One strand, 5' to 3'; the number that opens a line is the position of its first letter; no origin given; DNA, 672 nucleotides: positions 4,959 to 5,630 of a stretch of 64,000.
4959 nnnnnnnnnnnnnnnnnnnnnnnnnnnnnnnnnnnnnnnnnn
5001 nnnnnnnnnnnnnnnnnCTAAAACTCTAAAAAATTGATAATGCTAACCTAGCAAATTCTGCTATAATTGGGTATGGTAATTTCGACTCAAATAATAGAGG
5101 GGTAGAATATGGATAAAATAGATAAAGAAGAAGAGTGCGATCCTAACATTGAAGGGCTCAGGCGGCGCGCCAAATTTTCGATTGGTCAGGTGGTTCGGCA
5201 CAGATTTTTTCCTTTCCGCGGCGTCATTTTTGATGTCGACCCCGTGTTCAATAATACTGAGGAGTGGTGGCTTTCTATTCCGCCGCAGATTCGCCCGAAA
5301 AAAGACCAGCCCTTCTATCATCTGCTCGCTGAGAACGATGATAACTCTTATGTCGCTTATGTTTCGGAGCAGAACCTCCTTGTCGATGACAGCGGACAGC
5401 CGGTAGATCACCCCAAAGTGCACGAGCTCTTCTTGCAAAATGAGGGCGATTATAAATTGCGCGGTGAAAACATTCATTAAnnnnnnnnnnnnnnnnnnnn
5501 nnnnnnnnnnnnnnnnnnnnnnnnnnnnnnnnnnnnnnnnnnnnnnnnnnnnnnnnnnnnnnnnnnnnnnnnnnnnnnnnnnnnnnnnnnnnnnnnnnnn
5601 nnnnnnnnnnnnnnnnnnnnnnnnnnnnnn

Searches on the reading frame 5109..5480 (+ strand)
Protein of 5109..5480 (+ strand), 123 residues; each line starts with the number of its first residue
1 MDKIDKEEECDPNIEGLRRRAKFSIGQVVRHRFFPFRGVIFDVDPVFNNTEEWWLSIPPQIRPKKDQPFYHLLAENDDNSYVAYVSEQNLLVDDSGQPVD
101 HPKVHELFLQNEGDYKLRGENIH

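Call 32: find_encoding_contigs(protein=window:5109-5480:+, flank=10000, max_places=10)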
Protein window:5109-5480:+ (123 aa): 3 contigs read that carry it; 3 places shown.
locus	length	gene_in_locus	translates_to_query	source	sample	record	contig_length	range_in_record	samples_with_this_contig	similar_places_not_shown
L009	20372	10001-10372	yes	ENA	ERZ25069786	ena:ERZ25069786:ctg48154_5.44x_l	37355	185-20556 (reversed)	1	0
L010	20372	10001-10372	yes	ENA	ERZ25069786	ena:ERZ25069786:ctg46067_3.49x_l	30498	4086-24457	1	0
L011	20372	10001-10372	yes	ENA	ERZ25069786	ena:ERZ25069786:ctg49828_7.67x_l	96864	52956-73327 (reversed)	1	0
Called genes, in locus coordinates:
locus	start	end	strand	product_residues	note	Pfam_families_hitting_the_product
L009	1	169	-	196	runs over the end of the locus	PF02223:Thymidylate_kin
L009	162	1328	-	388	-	PF00768:Peptidase_S11, PF13354:Beta-lactamase2, PF07943:PBP5_C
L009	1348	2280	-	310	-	PF03330:DPBB_1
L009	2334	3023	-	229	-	-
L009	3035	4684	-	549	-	-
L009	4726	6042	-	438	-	PF00067:p450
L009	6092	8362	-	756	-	-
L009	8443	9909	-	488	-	PF00474:SSF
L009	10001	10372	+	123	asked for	PF08755:YccV-like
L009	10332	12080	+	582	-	PF00496:SBP_bac_5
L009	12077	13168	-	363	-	PF02515:CoA_transf_3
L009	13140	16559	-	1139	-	PF17757:UvrB_inter, PF02559:CarD_TRCF_RID, PF00270:DEAD, PF04851:ResIII, PF00271:Helicase_C, PF03461:TRCF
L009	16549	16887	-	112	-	PF03937:Sdh5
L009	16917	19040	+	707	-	PF17191:RecG_wedge (faint), PF01336:tRNA_anti-codon (faint), PF00270:DEAD, PF04851:ResIII, PF22590:Cas3-like_C_2 (faint), PF00271:Helicase_C, PF19833:RecG_dom3_C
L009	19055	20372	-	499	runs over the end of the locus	?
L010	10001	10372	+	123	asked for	PF08755:YccV-like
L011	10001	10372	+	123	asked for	PF08755:YccV-like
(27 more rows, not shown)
